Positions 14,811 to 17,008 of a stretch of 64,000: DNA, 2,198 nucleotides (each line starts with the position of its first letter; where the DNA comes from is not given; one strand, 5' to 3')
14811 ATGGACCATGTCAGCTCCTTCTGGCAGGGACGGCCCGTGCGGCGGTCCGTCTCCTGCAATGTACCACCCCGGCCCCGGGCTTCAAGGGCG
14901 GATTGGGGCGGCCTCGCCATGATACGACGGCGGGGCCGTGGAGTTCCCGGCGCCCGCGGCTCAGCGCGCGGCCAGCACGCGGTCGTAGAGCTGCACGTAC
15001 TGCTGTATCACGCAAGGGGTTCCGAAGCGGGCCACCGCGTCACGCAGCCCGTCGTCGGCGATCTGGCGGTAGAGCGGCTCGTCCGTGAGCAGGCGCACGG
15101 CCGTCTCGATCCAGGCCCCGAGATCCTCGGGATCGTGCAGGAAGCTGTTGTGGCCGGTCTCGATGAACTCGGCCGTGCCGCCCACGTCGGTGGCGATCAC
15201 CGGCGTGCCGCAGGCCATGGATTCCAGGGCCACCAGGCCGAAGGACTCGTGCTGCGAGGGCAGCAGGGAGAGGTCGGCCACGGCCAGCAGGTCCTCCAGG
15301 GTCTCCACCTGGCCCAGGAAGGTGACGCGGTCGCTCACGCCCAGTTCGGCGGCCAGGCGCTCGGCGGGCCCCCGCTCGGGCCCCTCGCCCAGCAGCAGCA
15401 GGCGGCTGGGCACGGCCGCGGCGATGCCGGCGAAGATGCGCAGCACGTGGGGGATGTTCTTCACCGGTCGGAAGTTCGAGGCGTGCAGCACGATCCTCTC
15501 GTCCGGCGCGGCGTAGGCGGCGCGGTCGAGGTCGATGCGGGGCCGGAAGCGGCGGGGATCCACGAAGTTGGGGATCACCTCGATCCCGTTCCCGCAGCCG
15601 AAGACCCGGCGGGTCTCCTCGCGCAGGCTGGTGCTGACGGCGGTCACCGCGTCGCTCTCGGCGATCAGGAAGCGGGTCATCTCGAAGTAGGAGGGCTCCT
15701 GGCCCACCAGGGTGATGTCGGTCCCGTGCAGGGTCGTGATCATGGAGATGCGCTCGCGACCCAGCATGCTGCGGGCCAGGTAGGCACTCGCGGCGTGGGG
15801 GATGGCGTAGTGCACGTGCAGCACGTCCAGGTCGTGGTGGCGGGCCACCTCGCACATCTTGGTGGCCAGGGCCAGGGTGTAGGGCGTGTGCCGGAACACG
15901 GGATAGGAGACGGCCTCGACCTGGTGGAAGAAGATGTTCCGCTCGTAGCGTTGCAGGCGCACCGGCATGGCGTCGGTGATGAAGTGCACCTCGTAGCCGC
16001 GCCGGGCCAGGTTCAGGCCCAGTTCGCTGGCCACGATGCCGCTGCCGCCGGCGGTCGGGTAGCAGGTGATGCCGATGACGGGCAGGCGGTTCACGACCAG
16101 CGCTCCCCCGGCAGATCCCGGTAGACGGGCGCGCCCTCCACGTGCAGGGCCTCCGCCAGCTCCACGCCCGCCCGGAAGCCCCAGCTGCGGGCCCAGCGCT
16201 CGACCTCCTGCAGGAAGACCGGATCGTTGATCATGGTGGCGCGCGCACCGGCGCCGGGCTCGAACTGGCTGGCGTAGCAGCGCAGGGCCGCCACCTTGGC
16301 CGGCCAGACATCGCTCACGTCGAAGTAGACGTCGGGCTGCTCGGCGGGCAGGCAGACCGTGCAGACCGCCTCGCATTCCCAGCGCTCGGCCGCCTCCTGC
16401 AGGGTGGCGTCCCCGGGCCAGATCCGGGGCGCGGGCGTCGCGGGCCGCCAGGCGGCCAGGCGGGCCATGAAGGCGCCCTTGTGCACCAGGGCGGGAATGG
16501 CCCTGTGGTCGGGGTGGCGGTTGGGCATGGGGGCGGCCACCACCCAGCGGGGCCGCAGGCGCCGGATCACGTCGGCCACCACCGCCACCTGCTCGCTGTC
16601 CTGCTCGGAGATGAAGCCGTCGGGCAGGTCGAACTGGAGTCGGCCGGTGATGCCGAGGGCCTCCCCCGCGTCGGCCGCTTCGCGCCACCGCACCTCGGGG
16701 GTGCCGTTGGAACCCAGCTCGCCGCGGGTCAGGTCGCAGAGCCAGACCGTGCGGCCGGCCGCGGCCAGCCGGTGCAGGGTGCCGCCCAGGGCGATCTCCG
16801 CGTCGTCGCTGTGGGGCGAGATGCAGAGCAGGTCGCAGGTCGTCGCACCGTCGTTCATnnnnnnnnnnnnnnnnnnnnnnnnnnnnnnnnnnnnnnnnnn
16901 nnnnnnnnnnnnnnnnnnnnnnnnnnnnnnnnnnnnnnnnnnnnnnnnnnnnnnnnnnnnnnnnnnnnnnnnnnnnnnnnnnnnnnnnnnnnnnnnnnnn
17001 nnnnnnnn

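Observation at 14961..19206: Complete bacillithiol operon headed by a SAM methyltransferase: candidate N-methyl-bacillithiol pathway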

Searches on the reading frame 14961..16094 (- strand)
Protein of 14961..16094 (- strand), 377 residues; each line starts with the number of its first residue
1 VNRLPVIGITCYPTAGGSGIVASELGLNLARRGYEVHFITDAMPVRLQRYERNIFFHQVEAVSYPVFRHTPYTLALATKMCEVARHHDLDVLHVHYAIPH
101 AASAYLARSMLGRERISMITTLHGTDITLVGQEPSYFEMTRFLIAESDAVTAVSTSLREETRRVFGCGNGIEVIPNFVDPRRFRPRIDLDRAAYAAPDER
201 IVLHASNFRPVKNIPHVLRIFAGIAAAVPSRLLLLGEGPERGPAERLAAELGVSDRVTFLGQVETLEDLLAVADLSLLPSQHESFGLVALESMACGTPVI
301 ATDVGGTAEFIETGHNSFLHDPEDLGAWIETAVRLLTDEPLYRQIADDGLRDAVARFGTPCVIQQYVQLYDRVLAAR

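Call 4: search_protein_families(library=pfam, proteins=[window:14961-16094:-])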
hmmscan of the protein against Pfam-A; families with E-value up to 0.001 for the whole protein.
window:14961-16094:- (377 aa): 8 families
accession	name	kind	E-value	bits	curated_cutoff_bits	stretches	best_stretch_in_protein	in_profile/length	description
PF00534.26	Glycos_transf_1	-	2e-34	119.1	26.4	1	192-347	7-167/172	Glycosyl transferases group 1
PF13692.12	Glyco_trans_1_4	-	1.7e-32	113.1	27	1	200-338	2-142/142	Glycosyl transferases group 1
PF13439.12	Glyco_transf_4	-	3.1e-28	99.3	28.5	1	16-182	2-170/170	Glycosyltransferase Family 4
PF13579.12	Glyco_trans_4_4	-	2.1e-18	67.6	29.7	1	16-176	1-157/158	Glycosyl transferase 4-like domain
PF20706.3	GT4-conflict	-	5.3e-14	52.4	26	1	139-314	139-323/385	Family 4 Glycosyltransferase in conflict systems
PF13477.12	Glyco_trans_4_2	-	2.5e-10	41.1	23.4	1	24-153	15-138/139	Glycosyl transferase 4-like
PF08323.17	Glyco_transf_5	-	0.00015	22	22.7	0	11-88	9-78/239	Starch synthase catalytic domain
PF13524.12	Glyco_trans_1_2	-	0.00074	19.9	25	0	289-356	67-132/144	Glycosyl transferase-like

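Call 5: search_protein_families(library=ncbifam, proteins=[window:14961-16094:-])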
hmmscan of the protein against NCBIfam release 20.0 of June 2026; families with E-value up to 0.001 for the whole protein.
window:14961-16094:- (377 aa): 41 families (the best 25 are shown)
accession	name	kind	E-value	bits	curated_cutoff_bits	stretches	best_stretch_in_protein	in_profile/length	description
TIGR03999.1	thiol_BshA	equivalog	1.8e-147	491.2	273.7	1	7-374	3-374/375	N-acetyl-alpha-D-glucosaminyl L-malate synthase BshA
TIGR03088.1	stp2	hypoth_equivalog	9.3e-32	110.5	409.05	1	118-374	107-374/374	TIGR03088 family PEP-CTERM/XrtA system glycosyltransferase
NF041876.1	EPS_EpsE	equivalog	1.6e-26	93.5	400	1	67-358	92-381/389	exopolysaccharide biosynthesis GT4 family glycosyltransferase EpsE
TIGR03449.1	mycothiol_MshA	equivalog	4.5e-26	91.7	462.5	1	15-373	20-403/406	D-inositol-3-phosphate glycosyltransferase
NF038229.1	Glyco4_Geo_Pelo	equivalog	2.5e-22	79.4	400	1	79-374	46-337/338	GPMC system family 4 glycosyltransferase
TIGR04063.1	stp3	hypoth_equivalog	9e-21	74.2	442.05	1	58-374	59-396/397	TIGR04063 family PEP-CTERM/XrtA system glycosyltransferase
NF047684.1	TeichurnBiosyTuaC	equivalog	9.4e-21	74.2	550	1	86-356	104-372/391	teichuronic acid biosynthesis protein TuaC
TIGR04047.1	MSMEG_0565_glyc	hypoth_equivalog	6.1e-19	68.3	259.85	1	22-370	18-371/373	MSMEG_0565 family glycosyltransferase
NF047880.1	glyco_SdgA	exception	4.7e-18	65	800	1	198-365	315-482/488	serine-aspartate repeat adhesin O-glycosyltransferase SdgA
NF053787.1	GlcN_PG_synth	equivalog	6.8e-16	58.1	480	1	145-374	142-360/361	N-acetylglucosaminyl phosphatidylglycerol synthase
TIGR02149.1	glgA_Coryne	subfamily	9.5e-16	57.9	302.4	1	135-374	135-391/391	glycogen synthase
TIGR04157.1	glyco_rSAM_CFB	subfamily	3.6e-14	52.6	400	1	194-318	222-346/406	TIGR04157 family glycosyltransferase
NF046085.1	XrtY_assoc_Gly1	equivalog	3.8e-13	49.1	400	1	169-374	182-385/387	XrtY-associated glycosyltransferase XYAG1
NF038255.1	exopoly_VpsD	equivalog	3.4e-12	45.9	300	1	148-374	158-380/381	VpsD family glycosyltransferase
NF050063.1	ProtGlycPglJ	equivalog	3.5e-12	46.2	500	1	15-344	13-338/363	N-acetylgalactosamine-N,N'-diacetylbacillosaminyl-diphospho-undecaprenol 4-alpha-N-acetylgalactosaminyltransferase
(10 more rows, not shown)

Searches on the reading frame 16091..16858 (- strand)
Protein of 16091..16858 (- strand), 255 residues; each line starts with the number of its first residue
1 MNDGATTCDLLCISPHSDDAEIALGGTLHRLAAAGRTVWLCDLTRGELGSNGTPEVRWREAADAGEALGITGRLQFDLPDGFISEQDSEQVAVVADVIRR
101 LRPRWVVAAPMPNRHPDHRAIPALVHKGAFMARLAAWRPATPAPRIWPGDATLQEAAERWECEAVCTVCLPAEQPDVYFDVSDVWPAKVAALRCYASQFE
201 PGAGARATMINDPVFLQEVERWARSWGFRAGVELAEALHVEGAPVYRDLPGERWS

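Call 4: search_protein_families(library=pfam, proteins=[window:16091-16858:-])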
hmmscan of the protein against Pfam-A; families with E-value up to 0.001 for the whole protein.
window:16091-16858:- (255 aa): 1 family
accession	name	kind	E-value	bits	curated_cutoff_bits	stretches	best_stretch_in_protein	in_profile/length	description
PF02585.22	PIG-L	-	3.9e-23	82.8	28.2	1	11-125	1-125/129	GlcNAc-PI de-N-acetylase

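Call 5: search_protein_families(library=ncbifam, proteins=[window:16091-16858:-])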
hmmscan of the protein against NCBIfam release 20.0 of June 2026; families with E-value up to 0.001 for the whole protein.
window:16091-16858:- (255 aa): 4 families
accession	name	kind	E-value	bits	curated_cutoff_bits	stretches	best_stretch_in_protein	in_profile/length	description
TIGR04001.1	thiol_BshB1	equivalog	1.1e-54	185.6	182.5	1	8-241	2-221/226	bacillithiol biosynthesis deacetylase BshB1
TIGR04000.1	thiol_BshB2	equivalog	7.5e-12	45.4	195.25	1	10-200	3-186/217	bacillithiol biosynthesis deacetylase BshB2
TIGR03445.1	mycothiol_MshB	equivalog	2.5e-08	34.1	224.35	0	69-210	90-248/284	N-acetyl-1-D-myo-inositol-2-amino-2-deoxy-alpha-D-glucopyranoside deacetylase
NF002557.0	PRK02122.1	subfamily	6.1e-05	21.3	384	1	10-48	373-411/653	glucosamine-6-phosphate deaminase-like protein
